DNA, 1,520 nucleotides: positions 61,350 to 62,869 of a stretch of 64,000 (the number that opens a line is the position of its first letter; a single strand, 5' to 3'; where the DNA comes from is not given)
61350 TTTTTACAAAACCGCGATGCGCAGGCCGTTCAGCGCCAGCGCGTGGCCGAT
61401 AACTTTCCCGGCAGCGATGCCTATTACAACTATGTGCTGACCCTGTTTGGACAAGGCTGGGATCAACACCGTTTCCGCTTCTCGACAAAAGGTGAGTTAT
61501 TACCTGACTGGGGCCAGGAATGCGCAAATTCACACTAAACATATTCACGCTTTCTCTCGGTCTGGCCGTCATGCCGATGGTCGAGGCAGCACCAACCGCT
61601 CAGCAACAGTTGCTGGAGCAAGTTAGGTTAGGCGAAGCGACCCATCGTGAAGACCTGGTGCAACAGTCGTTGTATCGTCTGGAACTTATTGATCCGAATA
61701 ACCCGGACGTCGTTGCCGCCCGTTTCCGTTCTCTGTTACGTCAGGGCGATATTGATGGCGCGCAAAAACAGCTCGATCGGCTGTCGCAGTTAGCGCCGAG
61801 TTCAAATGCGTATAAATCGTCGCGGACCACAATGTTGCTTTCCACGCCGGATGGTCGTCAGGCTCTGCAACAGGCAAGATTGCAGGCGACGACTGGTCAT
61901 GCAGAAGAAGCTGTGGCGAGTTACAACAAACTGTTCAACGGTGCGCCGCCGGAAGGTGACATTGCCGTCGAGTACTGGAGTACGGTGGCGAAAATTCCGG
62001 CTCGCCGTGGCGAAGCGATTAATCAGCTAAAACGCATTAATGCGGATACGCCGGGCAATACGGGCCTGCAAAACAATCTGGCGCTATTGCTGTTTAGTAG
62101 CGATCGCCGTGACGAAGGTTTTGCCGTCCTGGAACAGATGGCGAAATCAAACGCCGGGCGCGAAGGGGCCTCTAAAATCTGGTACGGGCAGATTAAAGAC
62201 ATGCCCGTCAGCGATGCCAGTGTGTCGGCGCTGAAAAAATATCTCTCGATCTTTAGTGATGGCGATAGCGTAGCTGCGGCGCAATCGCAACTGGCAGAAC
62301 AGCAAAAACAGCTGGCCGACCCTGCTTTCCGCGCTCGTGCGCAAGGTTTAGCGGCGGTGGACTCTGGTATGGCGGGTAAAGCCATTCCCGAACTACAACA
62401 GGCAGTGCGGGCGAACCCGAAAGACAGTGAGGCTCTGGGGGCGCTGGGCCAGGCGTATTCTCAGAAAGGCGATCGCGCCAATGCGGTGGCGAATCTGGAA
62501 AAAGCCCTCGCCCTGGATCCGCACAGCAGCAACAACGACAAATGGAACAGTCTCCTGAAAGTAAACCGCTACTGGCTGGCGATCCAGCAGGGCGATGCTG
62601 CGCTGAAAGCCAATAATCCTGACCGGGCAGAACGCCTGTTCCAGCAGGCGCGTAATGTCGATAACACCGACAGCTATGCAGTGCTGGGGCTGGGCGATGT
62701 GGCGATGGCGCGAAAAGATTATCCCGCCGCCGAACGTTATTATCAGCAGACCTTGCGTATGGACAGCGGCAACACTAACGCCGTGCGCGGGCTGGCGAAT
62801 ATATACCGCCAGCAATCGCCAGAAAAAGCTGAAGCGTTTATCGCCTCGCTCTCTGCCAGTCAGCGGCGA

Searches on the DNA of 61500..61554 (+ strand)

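Call 63: search_dna_similar(query=window:61500-61554:+, collection=ecoli_genomes, mode=near, max_rows=3, rows=spread)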
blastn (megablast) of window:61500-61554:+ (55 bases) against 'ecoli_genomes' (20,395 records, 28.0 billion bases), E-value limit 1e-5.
Records with a match: 5227; places in all: 5228; records where one place covers at least 80% of the query: 5227.
Genomes with a match: 5217 of 5426; with a place that covers at least 80% of the query: 5217. Places per genome that has any: lowest 1, median 1, highest 2. On chromosomes: 5217 places; on plasmids: 11.
Best place of each record, by identity: >=99% 5159; 95-99% 68.
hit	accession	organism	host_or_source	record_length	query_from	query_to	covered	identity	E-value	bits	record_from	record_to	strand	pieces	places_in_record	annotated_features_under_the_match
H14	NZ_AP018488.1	Escherichia coli O157:H7 strain PV15-279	Homo sapiens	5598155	1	55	100%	100.0%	9e-20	102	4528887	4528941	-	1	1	bcsZ: cellulose synthase complex periplasmic endoglucanase BcsZ | bcsC: cellulose synthase complex outer membrane protein BcsC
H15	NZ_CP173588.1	Escherichia coli strain 98194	Homo sapiens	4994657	1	55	100%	100.0%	9e-20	102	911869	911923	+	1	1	bcsZ: cellulose synthase complex periplasmic endoglucanase BcsZ | bcsC: cellulose synthase complex outer membrane protein BcsC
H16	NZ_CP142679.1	Escherichia coli strain FG92-1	goose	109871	1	55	100%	96.4%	2e-16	92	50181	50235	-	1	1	endo-1,4-D-glucanase | bcsC: cellulose synthase complex outer membrane protein BcsC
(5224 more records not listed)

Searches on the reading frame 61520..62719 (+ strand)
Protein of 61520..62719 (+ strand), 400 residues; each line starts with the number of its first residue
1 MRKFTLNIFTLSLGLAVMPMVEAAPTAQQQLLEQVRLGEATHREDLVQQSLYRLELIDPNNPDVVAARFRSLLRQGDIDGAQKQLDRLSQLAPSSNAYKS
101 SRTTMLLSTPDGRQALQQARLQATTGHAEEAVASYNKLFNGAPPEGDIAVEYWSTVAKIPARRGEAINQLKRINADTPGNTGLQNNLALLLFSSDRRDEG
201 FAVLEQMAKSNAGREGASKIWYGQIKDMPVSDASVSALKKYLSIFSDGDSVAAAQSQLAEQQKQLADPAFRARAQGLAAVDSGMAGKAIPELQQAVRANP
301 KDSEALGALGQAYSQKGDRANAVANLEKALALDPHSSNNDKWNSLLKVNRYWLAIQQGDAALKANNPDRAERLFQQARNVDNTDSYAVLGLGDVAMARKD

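Call 25: find_homologous_proteins(query=window:61520-62719:+, max_evalue=1e-10)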
Query window:61520-62719:+ (400 aa): 247 proteins with E <= 1e-10 among 8000 candidates; the best 120 are listed.
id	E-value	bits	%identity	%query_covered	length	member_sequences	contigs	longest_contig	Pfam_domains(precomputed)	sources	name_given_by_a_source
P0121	2.4e-265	897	92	100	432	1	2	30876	PF03704.24,PF13431.13,PF23914.2,PF13176.13,PF13428.13,PF14559.13,PF24575.2,PF00515.35,PF13424.13,PF13432.13,PF13181.13,PF14561.13,PF07719.24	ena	-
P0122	2.8e-252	854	100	100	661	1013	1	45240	PF13431.13,PF23914.2,PF13414.13,PF13176.13,PF13428.13,PF25064.2,PF14559.13,PF24575.2,PF00515.35,PF13424.13,PF13432.13,PF13181.13,PF14561.13,PF07719.24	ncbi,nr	ncbi:cellulose biosynthesis protein BcsC, partial [Escherichia coli]|nr:cellulose biosynthesis prote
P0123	8.2e-252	853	100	100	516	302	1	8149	PF13431.13,PF23914.2,PF13414.13,PF13176.13,PF13428.13,PF14559.13,PF24575.2,PF00515.35,PF13424.13,PF13432.13,PF13181.13,PF14561.13,PF07719.24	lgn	-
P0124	8.9e-251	849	99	100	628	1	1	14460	PF13431.13,PF23914.2,PF13414.13,PF13176.13,PF13428.13,PF14559.13,PF24575.2,PF00515.35,PF13424.13,PF13432.13,PF13181.13,PF14561.13,PF07719.24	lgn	-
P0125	3.4e-250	847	99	100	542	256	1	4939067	PF03704.24,PF13431.13,PF23914.2,PF13176.13,PF13428.13,PF13374.13,PF14559.13,PF24575.2,PF00515.35,PF13424.13,PF13432.13,PF13181.13,PF14561.13,PF07719.24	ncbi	-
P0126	1.2e-249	845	99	100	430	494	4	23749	PF03704.24,PF13431.13,PF23914.2,PF13414.13,PF13176.13,PF13428.13,PF13374.13,PF14559.13,PF24575.2,PF00515.35,PF13424.13,PF13432.13,PF13181.13,PF14561.13,PF07719.24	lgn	-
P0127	8.7e-240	813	96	100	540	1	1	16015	PF03704.24,PF13431.13,PF23914.2,PF13176.13,PF13428.13,PF13374.13,PF14559.13,PF24575.2,PF00515.35,PF13424.13,PF13432.13,PF13181.13,PF14561.13,PF07719.24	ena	-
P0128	8.2e-235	797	100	93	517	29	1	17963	PF14559.13,PF13431.13,PF13414.13,PF00515.35,PF13432.13,PF13428.13,PF13181.13,PF14561.13,PF07719.24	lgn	-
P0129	2.3e-231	785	94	99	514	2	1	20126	PF13431.13,PF13414.13,PF13176.13,PF13428.13,PF14559.13,PF24575.2,PF00515.35,PF13424.13,PF13432.13,PF13181.13,PF14561.13,PF07719.24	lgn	-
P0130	1.9e-222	756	96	92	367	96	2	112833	PF14559.13,PF03704.24,PF13431.13,PF13414.13,PF00515.35,PF13432.13,PF13428.13,PF13181.13,PF14561.13,PF07719.24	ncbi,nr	ncbi:hypothetical protein RCU10_20140, partial [Escherichia marmotae]|nr:hypothetical protein [Esche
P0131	2.8e-220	749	92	100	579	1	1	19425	PF13431.13,PF23914.2,PF13414.13,PF13176.13,PF13428.13,PF25064.2,PF14559.13,PF00515.35,PF13424.13,PF13432.13,PF13181.13,PF14561.13,PF07719.24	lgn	-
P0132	2.7e-215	732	100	86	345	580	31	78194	PF14559.13,PF03704.24,PF13431.13,PF23914.2,PF13414.13,PF00515.35,PF13432.13,PF13428.13,PF13181.13,PF14561.13,PF07719.24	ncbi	ncbi:tetratricopeptide repeat protein, partial [Escherichia coli]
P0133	7.9e-205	698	77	100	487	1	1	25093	PF13431.13,PF23914.2,PF13176.13,PF13428.13,PF14559.13,PF24575.2,PF00515.35,PF13424.13,PF13432.13,PF13181.13,PF14561.13,PF07719.24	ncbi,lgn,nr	ncbi:oxidoreductase subunit [Shigella sonnei]|nr:oxidoreductase subunit [Shigella sonnei] SIZ63655.1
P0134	1.1e-190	652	99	78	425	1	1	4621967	PF14559.13,PF01270.24,PF13428.13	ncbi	-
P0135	3.8e-186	637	99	62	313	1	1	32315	PF14559.13,PF03704.24,PF13414.13,PF00515.35,PF13424.13,PF13176.13,PF13432.13,PF13428.13,PF13181.13,PF14561.13,PF07719.24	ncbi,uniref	ncbi:tetratricopeptide repeat protein, partial [Escherichia coli]|uniref:tetratricopeptide repeat pr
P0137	2.6e-183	627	75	100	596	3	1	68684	PF14559.13,PF23914.2,PF00515.35,PF13424.13,PF13176.13,PF13432.13,PF13428.13,PF13181.13,PF14561.13,PF07719.24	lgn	-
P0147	1.4e-181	621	71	100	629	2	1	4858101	PF14559.13,PF24575.2,PF23914.2,PF00515.35,PF13424.13,PF13176.13,PF13432.13,PF13428.13,PF13181.13,PF07719.24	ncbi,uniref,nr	ncbi:cellulose synthase subunit BcsC [Salmonella enterica subsp. diarizonae]|uniref:Cellulose syntha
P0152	1.8e-148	513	62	100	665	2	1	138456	PF13431.13,PF23914.2,PF13414.13,PF13176.13,PF13428.13,PF25064.2,PF14559.13,PF24575.2,PF00515.35,PF13432.13,PF13429.13,PF13181.13,PF14561.13,PF07719.24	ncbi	ncbi:cellulose synthase complex outer membrane protein BcsC, partial [Cronobacter condimenti]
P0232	1.9e-136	473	57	99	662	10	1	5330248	PF23914.2,PF13414.13,PF13176.13,PF13428.13,PF14559.13,PF24575.2,PF13371.13,PF00515.35,PF13424.13,PF13432.13,PF13181.13,PF14561.13,PF07719.24,PF13174.13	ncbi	-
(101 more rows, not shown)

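Call 28: find_encoding_contigs(protein=P0147, flank=1500, max_places=1)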
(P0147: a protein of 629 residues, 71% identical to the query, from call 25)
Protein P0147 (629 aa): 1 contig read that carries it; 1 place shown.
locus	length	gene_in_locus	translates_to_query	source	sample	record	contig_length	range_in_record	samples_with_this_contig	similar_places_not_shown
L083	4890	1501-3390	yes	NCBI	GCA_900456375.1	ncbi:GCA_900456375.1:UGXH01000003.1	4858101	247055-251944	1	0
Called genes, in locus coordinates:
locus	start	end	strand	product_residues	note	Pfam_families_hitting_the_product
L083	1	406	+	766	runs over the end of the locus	PF03170:CBM_BcsB_1st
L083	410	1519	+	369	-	PF01270:Glyco_hydro_8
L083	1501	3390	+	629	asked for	PF13428:TPR_14 (faint), PF14559:TPR_19 (faint), PF23914:TPR_CcmH_CycH (faint), PF07719:TPR_2 (faint), PF13176:TPR_7 (faint), PF13181:TPR_8 (faint), PF13424:TPR_12 (faint), PF13432:TPR_16 (faint), +2 more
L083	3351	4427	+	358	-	PF13428:TPR_14 (faint), PF13432:TPR_16 (faint), PF14559:TPR_19, PF05420:BCSC_C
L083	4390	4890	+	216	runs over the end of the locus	PF05420:BCSC_C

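Call 29: find_encoding_contigs(protein=P0232, flank=1500, max_places=1)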
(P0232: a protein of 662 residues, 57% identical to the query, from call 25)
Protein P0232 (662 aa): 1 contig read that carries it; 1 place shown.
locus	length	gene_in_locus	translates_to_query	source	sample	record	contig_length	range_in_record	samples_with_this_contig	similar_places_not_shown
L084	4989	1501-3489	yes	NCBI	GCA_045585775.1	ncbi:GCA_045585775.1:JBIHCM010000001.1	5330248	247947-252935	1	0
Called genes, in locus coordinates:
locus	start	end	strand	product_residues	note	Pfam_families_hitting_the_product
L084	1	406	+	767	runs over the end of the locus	PF03170:CBM_BcsB_1st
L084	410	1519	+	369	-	PF01270:Glyco_hydro_8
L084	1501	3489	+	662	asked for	PF14561:TPR_20 (faint), PF13371:TPR_9 (faint), PF13428:TPR_14 (faint), PF13414:TPR_11 (faint), PF23914:TPR_CcmH_CycH (faint), PF24575:TPR_Slam (faint), PF13432:TPR_16 (weak), PF14559:TPR_19, +6 more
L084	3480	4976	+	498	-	PF05420:BCSC_C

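Call 30: find_encoding_contigs(protein=P0152, flank=1500, max_places=1)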
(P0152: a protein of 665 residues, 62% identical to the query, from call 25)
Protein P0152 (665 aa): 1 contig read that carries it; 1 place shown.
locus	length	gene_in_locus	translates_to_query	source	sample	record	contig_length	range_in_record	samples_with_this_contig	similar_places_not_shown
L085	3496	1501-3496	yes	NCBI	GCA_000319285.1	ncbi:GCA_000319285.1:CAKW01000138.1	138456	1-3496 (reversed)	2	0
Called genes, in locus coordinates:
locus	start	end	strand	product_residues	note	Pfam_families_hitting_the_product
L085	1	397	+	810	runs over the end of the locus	PF03170:CBM_BcsB_1st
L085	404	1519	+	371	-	PF01270:Glyco_hydro_8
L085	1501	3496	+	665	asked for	PF14561:TPR_20 (faint), PF23914:TPR_CcmH_CycH (faint), PF24575:TPR_Slam (faint), PF13432:TPR_16 (weak), PF14559:TPR_19, PF13176:TPR_7 (weak), PF13432:TPR_16 (weak), PF14559:TPR_19 (weak), +8 more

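Call 31: find_encoding_contigs(protein=P0137, flank=1500, max_places=1)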
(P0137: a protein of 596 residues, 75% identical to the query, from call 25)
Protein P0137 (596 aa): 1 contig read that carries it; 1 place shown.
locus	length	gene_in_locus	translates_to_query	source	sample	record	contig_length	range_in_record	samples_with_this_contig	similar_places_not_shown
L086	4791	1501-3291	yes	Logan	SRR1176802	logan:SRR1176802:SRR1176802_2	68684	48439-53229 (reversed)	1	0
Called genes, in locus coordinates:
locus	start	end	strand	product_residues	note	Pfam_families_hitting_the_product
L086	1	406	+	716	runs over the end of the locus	PF03170:CBM_BcsB_1st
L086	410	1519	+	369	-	PF01270:Glyco_hydro_8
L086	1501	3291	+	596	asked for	PF14561:TPR_20 (faint), PF14559:TPR_19 (faint), PF07719:TPR_2 (faint), PF13176:TPR_7 (faint), PF13181:TPR_8 (faint), PF13424:TPR_12 (faint), PF13428:TPR_14 (faint), PF13432:TPR_16 (weak), +2 more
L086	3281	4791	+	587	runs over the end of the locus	PF13432:TPR_16 (weak), PF14559:TPR_19, PF05420:BCSC_C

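Call 52: search_solved_structures(query=window:61520-62719:+, max_evalue=1e-20, show_alignments=0)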
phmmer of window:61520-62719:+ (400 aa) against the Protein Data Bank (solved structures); distinct sequences matched with E-value up to 1e-20: 6.
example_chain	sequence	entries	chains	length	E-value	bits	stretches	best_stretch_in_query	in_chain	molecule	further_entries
9b8a_A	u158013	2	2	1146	7.6e-242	804.8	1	21-400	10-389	Cellulose synthase operon protein C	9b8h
5xw7_A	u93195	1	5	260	3.3e-110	371.8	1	24-272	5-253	Cellulose synthase subunit C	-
9b8i_C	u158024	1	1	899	3.3e-98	332.4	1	20-183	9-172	Cellulose synthase BcsB-BcsC fusion protein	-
9qhb_A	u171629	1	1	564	1.5e-52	182.2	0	282-344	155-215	Engineered tetratricopeptide repeat protein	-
9qhc_A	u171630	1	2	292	4e-31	111.7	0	282-344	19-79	Engineered tetratricopeptide repeat protein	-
8bu0_A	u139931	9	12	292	1.4e-29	106.7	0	282-345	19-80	Consensus tetratricopeptide repeat protein | Crystal structure of an 8-repeat consensus TPR superhelix with Zinc. | Monomer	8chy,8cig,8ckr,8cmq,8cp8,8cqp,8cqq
